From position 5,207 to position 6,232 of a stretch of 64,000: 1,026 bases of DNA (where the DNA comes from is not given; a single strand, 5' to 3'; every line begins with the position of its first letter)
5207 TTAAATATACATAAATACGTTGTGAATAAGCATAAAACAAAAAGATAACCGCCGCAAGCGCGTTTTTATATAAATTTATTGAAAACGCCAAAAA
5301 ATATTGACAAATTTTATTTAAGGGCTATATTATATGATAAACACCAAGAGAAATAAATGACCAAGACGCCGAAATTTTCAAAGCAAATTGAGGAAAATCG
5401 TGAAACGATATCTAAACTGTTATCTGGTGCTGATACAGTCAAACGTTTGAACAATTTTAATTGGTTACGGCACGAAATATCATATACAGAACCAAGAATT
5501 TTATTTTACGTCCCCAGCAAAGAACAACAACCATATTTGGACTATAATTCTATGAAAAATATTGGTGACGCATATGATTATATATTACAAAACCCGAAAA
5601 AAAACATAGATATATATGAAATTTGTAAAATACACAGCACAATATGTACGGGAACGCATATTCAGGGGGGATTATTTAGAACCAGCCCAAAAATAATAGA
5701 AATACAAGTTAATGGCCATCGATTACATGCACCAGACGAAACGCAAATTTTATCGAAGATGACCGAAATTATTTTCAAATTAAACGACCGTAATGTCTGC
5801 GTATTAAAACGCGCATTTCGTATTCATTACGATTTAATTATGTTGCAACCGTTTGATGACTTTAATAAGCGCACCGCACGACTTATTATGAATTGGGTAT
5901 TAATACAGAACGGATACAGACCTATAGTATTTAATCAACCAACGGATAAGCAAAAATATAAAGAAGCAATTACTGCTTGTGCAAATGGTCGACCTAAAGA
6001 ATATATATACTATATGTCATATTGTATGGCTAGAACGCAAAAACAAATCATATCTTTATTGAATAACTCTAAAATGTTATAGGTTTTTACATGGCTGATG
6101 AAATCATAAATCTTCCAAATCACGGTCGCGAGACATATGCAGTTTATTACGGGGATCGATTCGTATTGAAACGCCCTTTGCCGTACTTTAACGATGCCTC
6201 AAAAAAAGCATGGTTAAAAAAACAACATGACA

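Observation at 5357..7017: Operon of a Fic-fold protein with a degenerate, Doc-like motif (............) and an APH/protein-kinase-fold protein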

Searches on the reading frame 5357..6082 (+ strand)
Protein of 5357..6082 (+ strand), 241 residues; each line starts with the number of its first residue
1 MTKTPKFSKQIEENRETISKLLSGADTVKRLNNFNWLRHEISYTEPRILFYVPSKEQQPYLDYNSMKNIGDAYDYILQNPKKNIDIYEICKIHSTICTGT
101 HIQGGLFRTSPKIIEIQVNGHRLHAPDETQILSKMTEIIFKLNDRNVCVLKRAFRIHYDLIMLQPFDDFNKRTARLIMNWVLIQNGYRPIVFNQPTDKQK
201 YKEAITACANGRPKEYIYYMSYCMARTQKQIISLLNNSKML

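Call 3: search_protein_families(library=pfam, proteins=[window:5357-6082:+], max_evalue=1)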
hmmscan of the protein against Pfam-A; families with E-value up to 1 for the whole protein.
window:5357-6082:+ (241 aa): 1 family
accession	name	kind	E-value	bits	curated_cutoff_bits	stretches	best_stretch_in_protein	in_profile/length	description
PF02661.23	Fic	-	2.4e-12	47.9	24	1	84-182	2-93/93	Fic/DOC family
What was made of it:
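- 5357..6082 (+): Fic-fold protein, 241 aa, a class II-derived Gln/NKR variant. Pfam Fic 47.9 bits (call 3).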

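Call 4: search_protein_families(library=ncbifam, proteins=[window:5357-6082:+], max_evalue=1)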
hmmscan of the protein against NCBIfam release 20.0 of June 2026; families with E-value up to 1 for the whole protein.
window:5357-6082:+ (241 aa): 7 families
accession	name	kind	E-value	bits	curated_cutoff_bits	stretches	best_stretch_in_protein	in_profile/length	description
NF041381.1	XopAC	subfamily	7.1e-08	31.6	450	1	150-199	379-425/451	XopAC/AvrAC family type III secretion system effector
TIGR02613.1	mob_myst_B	hypoth_equivalog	1.8e-05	24.7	124.4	1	64-194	26-153/186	mobile mystery protein B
TIGR01550.1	DOC_P1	subfamily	0.0014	18.8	38.65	1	112-188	13-90/122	type II toxin-antitoxin system death-on-curing family toxin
NF045574.1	sacti_mat_StsB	exception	0.0057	15.5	625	1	142-218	37-114/466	StsB family radical SAM/SPASM domain sactipeptide maturase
NF046030.1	ProtAdlyltaseSoFic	equivalog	0.0098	14.9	550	1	144-229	173-264/361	protein adenylyltransferase Fic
NF047363.1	Zn_ribbon_CdsZ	equivalog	0.014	14.9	275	1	7-44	63-100/251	zinc ribbon domain regulatory protein CdsZ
NF011132.0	PRK14553.3-1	equivalog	0.032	14.5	133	1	109-154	9-56/106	ribosomal-processing cysteine protease Prp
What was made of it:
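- On Doc toxins (Phd-Doc): 18.8 bits against 38.65 (call 4).
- TIGR01550 DOC_P1 scores 18.8 bits against a cutoff of 38.65 (call 4).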

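Call 5: search_solved_structures(query=window:5357-6082:+, max_evalue=1, show_alignments=3)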
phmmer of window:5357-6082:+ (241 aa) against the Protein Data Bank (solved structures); distinct sequences matched with E-value up to 1: 21.
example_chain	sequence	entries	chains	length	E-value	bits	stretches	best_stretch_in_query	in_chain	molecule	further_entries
6zmd_B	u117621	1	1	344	1.8e-12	50.2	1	80-228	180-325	Protein adenylyltransferase FICD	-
6i7j_A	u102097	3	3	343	1.8e-12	50.2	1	80-228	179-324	Adenosine monophosphate-protein transferase FICD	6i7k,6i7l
6i7g_A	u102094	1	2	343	2.1e-12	50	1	82-228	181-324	Adenosine monophosphate-protein transferase FICD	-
4u04_A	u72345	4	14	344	2.2e-12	50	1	82-228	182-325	Adenosine monophosphate-protein transferase FICD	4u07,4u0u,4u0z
4u0s_A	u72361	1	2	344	2.2e-12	50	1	82-228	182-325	Adenosine monophosphate-protein transferase FICD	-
9yz5_A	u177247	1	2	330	2.4e-12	49.8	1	82-228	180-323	Protein adenylyltransferase FICD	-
7b7z_A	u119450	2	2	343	2.5e-12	49.8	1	80-228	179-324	Protein adenylyltransferase FICD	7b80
6i7h_A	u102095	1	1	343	2.7e-12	49.6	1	83-228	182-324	Adenosine monophosphate-protein transferase FICD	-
6i7i_A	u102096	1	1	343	2.8e-12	49.6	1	83-228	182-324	Adenosine monophosphate-protein transferase FICD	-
5jj6_A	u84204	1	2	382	9.2e-11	44.6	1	82-231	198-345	Adenosine monophosphate-protein transferase FICD homolog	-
5jj7_A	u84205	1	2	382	9.2e-11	44.6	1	82-231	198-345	Adenosine monophosphate-protein transferase FICD homolog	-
3cuc_A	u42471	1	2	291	1.3e-06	31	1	125-208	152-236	Protein of unknown function with a Fic domain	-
4x2e_A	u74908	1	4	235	2.8e-06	29.9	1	67-221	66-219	Fic family protein putative filamentation induced by cAMP protein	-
4x2c_A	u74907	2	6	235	3.4e-06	29.7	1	67-221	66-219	Fic family protein putative filamentation induced by cAMP protein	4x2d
8cil_A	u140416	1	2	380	0.37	13.2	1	124-188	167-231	Fic family protein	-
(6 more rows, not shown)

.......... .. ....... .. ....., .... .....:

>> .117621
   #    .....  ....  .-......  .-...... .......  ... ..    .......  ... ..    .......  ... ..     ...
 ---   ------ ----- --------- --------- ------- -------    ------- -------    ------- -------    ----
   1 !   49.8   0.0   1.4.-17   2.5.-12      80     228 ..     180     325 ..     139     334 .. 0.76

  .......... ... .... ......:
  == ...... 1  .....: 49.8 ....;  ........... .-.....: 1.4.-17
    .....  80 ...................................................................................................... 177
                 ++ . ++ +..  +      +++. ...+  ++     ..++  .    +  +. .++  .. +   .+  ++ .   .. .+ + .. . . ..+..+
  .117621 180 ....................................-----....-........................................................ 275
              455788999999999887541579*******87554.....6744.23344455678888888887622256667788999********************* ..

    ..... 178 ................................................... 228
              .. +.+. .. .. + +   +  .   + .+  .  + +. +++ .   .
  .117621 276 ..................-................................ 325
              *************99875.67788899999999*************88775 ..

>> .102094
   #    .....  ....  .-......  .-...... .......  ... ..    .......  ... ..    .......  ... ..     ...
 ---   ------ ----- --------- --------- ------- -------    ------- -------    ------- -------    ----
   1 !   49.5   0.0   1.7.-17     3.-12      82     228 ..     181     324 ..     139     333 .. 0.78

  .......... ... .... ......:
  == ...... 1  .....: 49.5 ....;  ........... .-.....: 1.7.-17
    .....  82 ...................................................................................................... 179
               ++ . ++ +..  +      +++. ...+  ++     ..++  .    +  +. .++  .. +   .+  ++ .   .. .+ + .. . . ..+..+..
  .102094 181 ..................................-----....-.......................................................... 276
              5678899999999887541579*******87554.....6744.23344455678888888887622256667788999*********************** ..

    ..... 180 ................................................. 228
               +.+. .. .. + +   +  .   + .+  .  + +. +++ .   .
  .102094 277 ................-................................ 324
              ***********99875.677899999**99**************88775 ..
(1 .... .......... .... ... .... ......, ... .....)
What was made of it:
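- On Doc toxins (Phd-Doc): F, D and NKR are present, but His is Gln and position 6 is Phe (call 5).
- Checked: In that alignment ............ pairs with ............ (call 5).
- The best solved relative by sequence is eukaryotic FICD (call 5).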

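Call 7: find_homologous_proteins(query=window:5357-6082:+, max_evalue=0.001)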
Query window:5357-6082:+ (241 aa): 223 proteins with E <= 0.001 among 350 candidates; the best 120 are listed.
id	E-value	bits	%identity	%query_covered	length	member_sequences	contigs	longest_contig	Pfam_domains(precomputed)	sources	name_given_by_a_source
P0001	3.6e-161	552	100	100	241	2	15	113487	PF02661.24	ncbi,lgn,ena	-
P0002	1.0e-133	462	84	100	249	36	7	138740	PF02661.24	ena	-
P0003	2.4e-132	457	82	100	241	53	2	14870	PF02661.24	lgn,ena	-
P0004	4.8e-130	450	79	100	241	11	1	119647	PF02661.24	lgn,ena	-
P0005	2.1e-128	444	79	100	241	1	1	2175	PF02661.24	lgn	-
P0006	7.9e-126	436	76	100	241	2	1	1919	PF02661.24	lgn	-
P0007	1.3e-123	429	77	100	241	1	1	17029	PF02661.24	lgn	-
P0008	3.2e-122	424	76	100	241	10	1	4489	PF02661.24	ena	-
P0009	1.2e-118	412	75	100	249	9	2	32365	PF02661.24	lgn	-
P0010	1.9e-118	412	74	100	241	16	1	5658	PF02661.24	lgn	-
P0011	3.6e-118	411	73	100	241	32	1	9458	PF02661.24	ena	-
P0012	8.7e-118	410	76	100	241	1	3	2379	PF02661.24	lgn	-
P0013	3.7e-114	398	70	100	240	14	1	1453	PF02661.24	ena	-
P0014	4.9e-114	397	70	100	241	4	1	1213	PF02661.24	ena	-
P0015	8.7e-111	387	70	100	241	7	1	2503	PF02661.24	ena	-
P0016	5.4e-110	384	70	100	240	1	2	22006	PF02661.24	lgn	-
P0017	1.6e-109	383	69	100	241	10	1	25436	PF02661.24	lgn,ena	-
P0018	2.0e-109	382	68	100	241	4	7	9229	PF02661.24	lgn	-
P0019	5.3e-108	378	69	100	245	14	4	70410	PF02661.24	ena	-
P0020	1.9e-107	376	68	100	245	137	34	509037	PF02661.24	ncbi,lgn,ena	-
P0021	2.8e-107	375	67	100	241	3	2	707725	PF02661.24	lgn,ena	-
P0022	4.0e-107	375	67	100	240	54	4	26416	PF02661.24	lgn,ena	-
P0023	5.3e-105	368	67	100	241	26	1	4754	PF02661.24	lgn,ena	-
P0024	7.3e-105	367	68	100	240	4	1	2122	PF02661.24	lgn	-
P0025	6.6e-104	364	70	96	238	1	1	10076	PF02661.24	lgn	-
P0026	2.2e-103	363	68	100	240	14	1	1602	PF02661.24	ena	-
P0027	7.7e-103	361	67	100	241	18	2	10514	PF02661.24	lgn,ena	-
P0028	1.0e-102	360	64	100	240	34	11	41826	PF02661.24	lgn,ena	-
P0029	1.3e-102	360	69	96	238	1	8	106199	PF02661.24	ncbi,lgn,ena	-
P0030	1.5e-102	360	64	100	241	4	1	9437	PF02661.24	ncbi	-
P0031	1.3e-100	353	68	96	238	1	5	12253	PF02661.24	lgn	-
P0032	2.6e-100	352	67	98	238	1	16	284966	PF02661.24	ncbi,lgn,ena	-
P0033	4.3e-100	352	67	98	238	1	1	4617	PF02661.24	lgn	-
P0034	4.7e-100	352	64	97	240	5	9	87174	PF02661.24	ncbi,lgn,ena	-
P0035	9.9e-100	351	67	98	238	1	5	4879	PF02661.24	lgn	-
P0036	1.8e-99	350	68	96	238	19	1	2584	PF02661.24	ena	-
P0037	1.1e-98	347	62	100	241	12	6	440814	PF02661.24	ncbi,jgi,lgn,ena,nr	ncbi:MAG: Fic family protein [Alphaproteobacteria bacterium]|nr:Fic family protein [Alphaproteobacte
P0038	1.2e-98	347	63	100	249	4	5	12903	PF02661.24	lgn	-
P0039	1.2e-97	344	66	98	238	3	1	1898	PF02661.24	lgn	-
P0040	1.2e-97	344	63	100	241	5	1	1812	PF02661.24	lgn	-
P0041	8.3e-97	341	65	98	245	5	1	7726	PF02661.24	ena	-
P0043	1.1e-95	337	64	100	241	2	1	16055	PF02661.24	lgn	-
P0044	5.5e-95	335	62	99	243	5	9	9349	PF02661.24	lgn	-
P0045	5.8e-94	332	60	95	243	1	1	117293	PF02661.24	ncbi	-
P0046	1.1e-93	331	62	99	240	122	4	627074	PF02661.24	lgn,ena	-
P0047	1.1e-93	331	62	100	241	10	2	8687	PF02661.24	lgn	-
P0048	3.5e-93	329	61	100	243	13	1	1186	PF02661.24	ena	-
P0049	6.2e-93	328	62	100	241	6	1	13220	PF02661.24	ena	-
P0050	7.5e-93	328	61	100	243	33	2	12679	PF02661.24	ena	-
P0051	7.6e-93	328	61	100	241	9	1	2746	PF02661.24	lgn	-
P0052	1.2e-92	327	61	100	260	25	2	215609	PF02661.24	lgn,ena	-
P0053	2.0e-92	327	60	100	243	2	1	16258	PF02661.24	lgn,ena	-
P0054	2.1e-92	327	62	95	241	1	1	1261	PF02661.24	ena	-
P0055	2.6e-92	326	62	99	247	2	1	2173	PF02661.24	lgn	-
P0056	2.9e-92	326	61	100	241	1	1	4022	PF02661.24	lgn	-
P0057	8.1e-92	325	60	100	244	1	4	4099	PF02661.24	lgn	-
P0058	9.1e-92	325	61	100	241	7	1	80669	PF02661.24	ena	-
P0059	9.1e-92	325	61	100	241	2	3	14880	PF02661.24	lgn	-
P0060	2.2e-91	323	58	100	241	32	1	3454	PF02661.24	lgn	-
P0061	2.4e-91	323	60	100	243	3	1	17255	PF02661.24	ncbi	-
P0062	3.2e-91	323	61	100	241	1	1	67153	PF02661.24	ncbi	-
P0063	5.0e-91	322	59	100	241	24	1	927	PF02661.24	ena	-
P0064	7.5e-91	322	61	100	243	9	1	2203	PF02661.24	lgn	-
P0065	1.4e-90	321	61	100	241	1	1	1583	PF02661.24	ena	-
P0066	3.4e-90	319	59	99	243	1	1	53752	PF02661.24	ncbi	-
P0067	5.0e-90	319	57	100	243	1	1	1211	PF02661.24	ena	-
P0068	5.4e-90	319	61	100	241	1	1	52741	PF02661.24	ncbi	-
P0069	2.3e-89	317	58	100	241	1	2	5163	PF02661.24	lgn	-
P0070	2.4e-89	317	60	100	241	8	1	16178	PF02661.24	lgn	-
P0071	1.3e-88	314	56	99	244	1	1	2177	PF02661.24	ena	-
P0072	1.8e-88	314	59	100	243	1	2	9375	PF02661.24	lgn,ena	-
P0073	4.7e-88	312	57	100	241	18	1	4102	PF02661.24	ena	-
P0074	5.7e-88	312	58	100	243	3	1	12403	PF02661.24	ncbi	-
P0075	1.8e-87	310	58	100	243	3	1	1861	PF02661.24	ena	-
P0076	2.0e-87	310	58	97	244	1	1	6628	PF02661.24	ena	-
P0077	2.1e-87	310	60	96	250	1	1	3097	PF02661.24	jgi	-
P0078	2.2e-87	310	58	100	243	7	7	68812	PF02661.24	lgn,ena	-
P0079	4.2e-87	309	57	99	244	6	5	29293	PF02661.24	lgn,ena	-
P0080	6.7e-87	309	56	100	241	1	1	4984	PF02661.24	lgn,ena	-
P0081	7.7e-87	308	59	100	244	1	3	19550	PF02661.24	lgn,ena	-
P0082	2.0e-86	307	63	91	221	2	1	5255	PF02661.24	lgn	-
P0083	5.9e-86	306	60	100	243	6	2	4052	PF02661.24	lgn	-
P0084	7.9e-86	305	60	100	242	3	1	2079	PF02661.24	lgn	-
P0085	9.9e-86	305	58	99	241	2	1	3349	PF02661.24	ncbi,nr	ncbi:MAG: Fic family protein, partial [Alphaproteobacteria bacterium]|nr:Fic family protein [Alphapr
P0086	4.1e-85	303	62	92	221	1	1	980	PF02661.24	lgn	-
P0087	4.9e-85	302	56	100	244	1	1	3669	PF02661.24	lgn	-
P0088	1.6e-84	301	56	100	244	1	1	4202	PF02661.24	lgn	-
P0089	2.9e-84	300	56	100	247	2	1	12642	PF02661.24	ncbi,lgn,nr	ncbi:MAG: Fic family protein [Proteobacteria bacterium]|nr:Fic family protein [Candidatus Enterousia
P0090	3.4e-84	300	56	100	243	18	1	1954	PF02661.24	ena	-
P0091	6.6e-84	299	55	100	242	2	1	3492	PF02661.24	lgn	-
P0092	8.4e-84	298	55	100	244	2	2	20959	PF02661.24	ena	-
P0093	1.9e-83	297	56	100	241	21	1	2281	PF02661.24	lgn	-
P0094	4.7e-81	289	55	100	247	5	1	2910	PF02661.24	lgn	-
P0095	6.5e-81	289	54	100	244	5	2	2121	PF02661.24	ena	-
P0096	6.7e-79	282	54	100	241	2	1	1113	PF02661.24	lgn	-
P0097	2.0e-78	281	56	98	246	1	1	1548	PF02661.24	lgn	-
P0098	2.2e-78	281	55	100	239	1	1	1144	PF02661.24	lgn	-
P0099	3.7e-78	280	55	96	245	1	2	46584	PF02661.24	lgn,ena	-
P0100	2.0e-77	278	53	100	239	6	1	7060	PF02661.24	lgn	-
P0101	2.7e-77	277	54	96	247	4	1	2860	PF02661.24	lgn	-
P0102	4.2e-77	277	53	100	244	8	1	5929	PF02661.24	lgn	-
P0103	1.1e-76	275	54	100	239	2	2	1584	PF02661.24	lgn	-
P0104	3.0e-76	274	53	100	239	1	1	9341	PF02661.24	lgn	-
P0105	4.0e-76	273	52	100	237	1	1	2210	PF02661.24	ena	-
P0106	1.2e-75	272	53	99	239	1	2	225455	PF02661.24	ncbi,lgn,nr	ncbi:MAG: Fic family protein [Alphaproteobacteria bacterium]|nr:Fic family protein [Alphaproteobacte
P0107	4.0e-75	270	52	100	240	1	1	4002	PF02661.24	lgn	-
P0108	5.2e-75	270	53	96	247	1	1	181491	PF02661.24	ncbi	-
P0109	5.8e-75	270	51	100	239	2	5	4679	PF02661.24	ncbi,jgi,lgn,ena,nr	ncbi:MAG TPA: Fic family protein [Alphaproteobacteria bacterium]|nr:Fic family protein [Alphaproteob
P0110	7.4e-75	269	55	100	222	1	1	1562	PF02661.24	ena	-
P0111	4.6e-74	267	52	99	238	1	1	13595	PF02661.24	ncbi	-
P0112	4.9e-74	267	52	100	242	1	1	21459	PF02661.24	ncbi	-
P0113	6.2e-73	263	51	98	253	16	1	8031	PF02661.24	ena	-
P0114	3.1e-72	261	65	73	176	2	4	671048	PF02661.24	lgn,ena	-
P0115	3.7e-72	260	55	89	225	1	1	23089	PF02661.24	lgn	-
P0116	5.9e-72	260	53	99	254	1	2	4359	PF02661.24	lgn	-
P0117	1.1e-70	255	51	98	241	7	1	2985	PF02661.24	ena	-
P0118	2.5e-69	251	63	73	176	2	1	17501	PF02661.24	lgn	-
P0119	6.8e-69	250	52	99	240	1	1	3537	PF02661.24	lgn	-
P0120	7.7e-69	249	53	99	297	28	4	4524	PF02661.24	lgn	-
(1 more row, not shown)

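Call 9: find_encoding_contigs(protein=P0001, flank=6000, max_places=3)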
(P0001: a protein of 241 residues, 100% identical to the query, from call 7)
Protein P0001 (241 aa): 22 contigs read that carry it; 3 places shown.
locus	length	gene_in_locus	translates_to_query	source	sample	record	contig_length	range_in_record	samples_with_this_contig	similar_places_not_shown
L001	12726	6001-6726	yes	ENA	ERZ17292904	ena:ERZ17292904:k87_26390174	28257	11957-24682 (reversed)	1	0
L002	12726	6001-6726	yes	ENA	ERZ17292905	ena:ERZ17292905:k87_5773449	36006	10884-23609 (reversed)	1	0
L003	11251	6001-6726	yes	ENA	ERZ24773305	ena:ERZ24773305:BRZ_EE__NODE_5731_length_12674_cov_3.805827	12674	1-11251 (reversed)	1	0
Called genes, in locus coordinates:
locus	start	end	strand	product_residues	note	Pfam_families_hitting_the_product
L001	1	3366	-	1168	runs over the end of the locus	PF01855:POR_N, PF17147:PFOR_II, PF01558:POR, PF10371:EKR, PF00037:Fer4 (weak), PF12837:Fer4_6 (weak), PF12838:Fer4_7, PF02775:TPP_enzyme_C, +5 more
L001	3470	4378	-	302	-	-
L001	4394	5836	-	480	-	PF22694:CtpB_N-like, PF00595:PDZ, PF13180:PDZ_2, PF17820:PDZ_6, PF03572:Peptidase_S41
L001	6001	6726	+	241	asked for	PF02661:Fic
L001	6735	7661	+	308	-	PF01636:APH, PF19974:TCAD9 (weak)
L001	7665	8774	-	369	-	PF11932:DUF3450 (faint), PF06009: (weak), PF08614:ATG16 (faint), PF24161:CCDC39 (faint), PF01551:Peptidase_M23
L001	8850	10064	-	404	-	PF00579:tRNA-synt_1b, PF22421:SYY_C-terminal, PF01479:S4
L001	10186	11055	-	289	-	PF25025:EF-Ts_N (weak), PF00889:EF_TS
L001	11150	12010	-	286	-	PF00318:Ribosomal_S2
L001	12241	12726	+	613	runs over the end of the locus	PF00082:Peptidase_S8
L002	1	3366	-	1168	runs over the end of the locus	PF01855:POR_N, PF17147:PFOR_II, PF01558:POR, PF10371:EKR, PF00037:Fer4 (weak), PF12837:Fer4_6 (weak), PF12838:Fer4_7, PF02775:TPP_enzyme_C, +5 more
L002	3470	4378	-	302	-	-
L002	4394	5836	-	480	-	PF22694:CtpB_N-like, PF00595:PDZ, PF13180:PDZ_2, PF17820:PDZ_6, PF03572:Peptidase_S41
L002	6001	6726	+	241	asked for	PF02661:Fic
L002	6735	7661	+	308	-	PF01636:APH, PF19974:TCAD9 (weak)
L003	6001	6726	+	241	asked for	PF02661:Fic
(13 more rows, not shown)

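Call 10: find_encoding_contigs(protein=P0037, flank=6000, max_places=3)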
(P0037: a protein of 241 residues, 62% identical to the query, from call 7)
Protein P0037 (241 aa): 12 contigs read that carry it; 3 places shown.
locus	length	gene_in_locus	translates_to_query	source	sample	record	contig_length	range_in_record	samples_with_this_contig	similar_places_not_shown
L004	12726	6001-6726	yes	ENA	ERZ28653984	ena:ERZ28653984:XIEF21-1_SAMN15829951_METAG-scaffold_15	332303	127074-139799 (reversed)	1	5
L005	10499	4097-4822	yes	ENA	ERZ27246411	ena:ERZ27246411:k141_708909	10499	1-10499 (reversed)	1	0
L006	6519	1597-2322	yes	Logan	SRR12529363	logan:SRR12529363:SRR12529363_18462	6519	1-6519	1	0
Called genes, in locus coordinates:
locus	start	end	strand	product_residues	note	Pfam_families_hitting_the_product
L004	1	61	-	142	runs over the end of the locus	-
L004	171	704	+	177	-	-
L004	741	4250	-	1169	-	PF01855:POR_N, PF17147:PFOR_II, PF01558:POR, PF10371:EKR, PF00037:Fer4 (weak), PF12838:Fer4_7, PF13183:Fer4_8 (weak), PF02775:TPP_enzyme_C, +5 more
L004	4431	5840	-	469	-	PF22694:CtpB_N-like, PF00595:PDZ, PF13180:PDZ_2, PF17820:PDZ_6, PF03572:Peptidase_S41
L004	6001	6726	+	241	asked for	PF02661:Fic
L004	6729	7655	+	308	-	PF01636:APH, PF19974:TCAD9 (weak)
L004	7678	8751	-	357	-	PF11932:DUF3450 (faint), PF08614:ATG16 (faint), PF01551:Peptidase_M23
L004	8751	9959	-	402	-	PF00579:tRNA-synt_1b, PF22421:SYY_C-terminal, PF01479:S4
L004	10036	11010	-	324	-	-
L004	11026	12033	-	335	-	-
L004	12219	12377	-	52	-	-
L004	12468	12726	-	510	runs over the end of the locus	PF00691:OmpA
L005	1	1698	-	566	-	?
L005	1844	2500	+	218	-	PF00574:CLP_protease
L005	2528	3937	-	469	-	PF22694:CtpB_N-like, PF00595:PDZ, PF13180:PDZ_2, PF17820:PDZ_6, PF03572:Peptidase_S41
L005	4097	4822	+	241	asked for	PF02661:Fic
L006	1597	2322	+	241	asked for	PF02661:Fic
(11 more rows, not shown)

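Call 19: search_protein_representatives(alignment_id=A1)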
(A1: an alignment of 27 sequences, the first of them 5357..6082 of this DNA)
Query: 27 sequences, 241 profile positions. Proteins with E-value up to 0.001 (for the whole library): 6777; up to 1e-10: 872; up to 1e-30: 39. The best 150 are listed.
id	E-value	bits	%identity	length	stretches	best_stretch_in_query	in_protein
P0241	1.2e-102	358.6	-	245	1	2-240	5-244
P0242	1.0e-90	319.6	-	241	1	1-240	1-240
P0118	4.9e-85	300.9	-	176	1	66-240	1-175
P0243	2.6e-76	272.3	-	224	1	2-239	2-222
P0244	4.4e-76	271.6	-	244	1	4-240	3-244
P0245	5.4e-71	255.0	-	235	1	5-236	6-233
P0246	9.5e-71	254.2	-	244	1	1-237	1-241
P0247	4.3e-70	252.0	-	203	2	113-240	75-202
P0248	4.9e-69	248.6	-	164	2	1-105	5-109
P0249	7.3e-68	244.7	-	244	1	4-239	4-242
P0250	1.1e-62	227.8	-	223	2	149-239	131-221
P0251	3.3e-61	222.9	-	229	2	133-240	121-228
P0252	7.4e-61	221.8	-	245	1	2-240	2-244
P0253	8.3e-61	221.6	-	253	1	9-240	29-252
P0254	2.1e-57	210.5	-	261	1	4-240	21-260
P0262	3.1e-48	180.5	-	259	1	3-238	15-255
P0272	5.2e-40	153.5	-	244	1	6-239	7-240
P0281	1.1e-25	106.7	-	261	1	66-234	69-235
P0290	9.5e-21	90.5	-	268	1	10-229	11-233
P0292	1.5e-20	89.8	-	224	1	8-236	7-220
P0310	7.9e-19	84.2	-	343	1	108-237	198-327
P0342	1.1e-16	77.1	-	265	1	66-237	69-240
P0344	2.3e-16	76.1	-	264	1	64-235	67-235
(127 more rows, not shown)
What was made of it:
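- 5357..6082 (+): The family has 223 clusters at 90% identity (call 7) and 39 representatives of 50%-identity clusters at E<1e-30 (call 19).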
